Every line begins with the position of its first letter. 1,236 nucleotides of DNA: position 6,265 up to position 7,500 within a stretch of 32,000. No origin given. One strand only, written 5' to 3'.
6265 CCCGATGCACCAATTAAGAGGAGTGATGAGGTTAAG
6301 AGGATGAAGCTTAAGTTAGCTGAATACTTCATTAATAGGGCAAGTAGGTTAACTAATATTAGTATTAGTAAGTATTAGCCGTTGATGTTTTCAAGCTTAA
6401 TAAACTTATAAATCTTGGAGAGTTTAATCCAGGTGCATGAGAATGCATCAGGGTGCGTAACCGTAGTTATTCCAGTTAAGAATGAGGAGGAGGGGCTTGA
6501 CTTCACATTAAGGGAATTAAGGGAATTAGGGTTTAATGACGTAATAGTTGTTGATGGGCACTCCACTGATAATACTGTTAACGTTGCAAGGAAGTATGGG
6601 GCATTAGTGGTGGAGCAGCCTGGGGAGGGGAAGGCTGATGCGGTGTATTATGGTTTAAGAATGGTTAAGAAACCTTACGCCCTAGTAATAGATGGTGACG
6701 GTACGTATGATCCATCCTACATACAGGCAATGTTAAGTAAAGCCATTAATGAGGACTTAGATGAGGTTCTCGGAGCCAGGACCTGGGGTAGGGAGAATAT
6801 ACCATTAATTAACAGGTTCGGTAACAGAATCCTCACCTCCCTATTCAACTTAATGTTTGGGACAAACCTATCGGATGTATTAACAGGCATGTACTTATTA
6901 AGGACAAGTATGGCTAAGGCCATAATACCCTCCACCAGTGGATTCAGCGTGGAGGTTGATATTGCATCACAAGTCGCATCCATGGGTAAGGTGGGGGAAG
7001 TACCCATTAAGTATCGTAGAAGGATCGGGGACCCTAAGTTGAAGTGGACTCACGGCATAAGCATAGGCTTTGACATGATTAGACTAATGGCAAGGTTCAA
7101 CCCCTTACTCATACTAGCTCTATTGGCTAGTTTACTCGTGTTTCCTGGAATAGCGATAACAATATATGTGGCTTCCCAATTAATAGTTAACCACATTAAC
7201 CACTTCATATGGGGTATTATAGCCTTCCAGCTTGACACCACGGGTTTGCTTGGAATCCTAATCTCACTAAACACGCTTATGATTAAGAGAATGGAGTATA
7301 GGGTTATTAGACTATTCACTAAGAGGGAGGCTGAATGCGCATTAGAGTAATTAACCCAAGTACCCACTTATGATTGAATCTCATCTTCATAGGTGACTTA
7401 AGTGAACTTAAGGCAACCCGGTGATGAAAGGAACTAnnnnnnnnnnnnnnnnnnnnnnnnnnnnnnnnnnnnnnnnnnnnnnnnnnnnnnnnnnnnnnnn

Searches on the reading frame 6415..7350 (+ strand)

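Call 10: search_protein_families(library=pfam, proteins=[window:6415-7350:+])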
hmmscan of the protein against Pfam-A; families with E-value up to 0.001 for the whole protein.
window:6415-7350:+ (311 aa): 4 families
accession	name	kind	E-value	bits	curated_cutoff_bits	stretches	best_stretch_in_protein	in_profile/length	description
PF00535.33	Glycos_transf_2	-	2e-22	80.3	23.3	1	16-168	1-165/168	Glycosyl transferase family 2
PF12804.13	NTP_transf_3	-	4.1e-07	30.7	27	1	25-144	24-142/160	MobA-like NTP transferase domain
PF13641.12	Glyco_tranf_2_3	-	3e-06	27.9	27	1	15-112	3-113/230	Glycosyltransferase like family 2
PF13704.12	Glyco_tranf_2_4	-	0.00046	21.1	27.5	1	22-63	1-42/98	Glycosyl transferase family 2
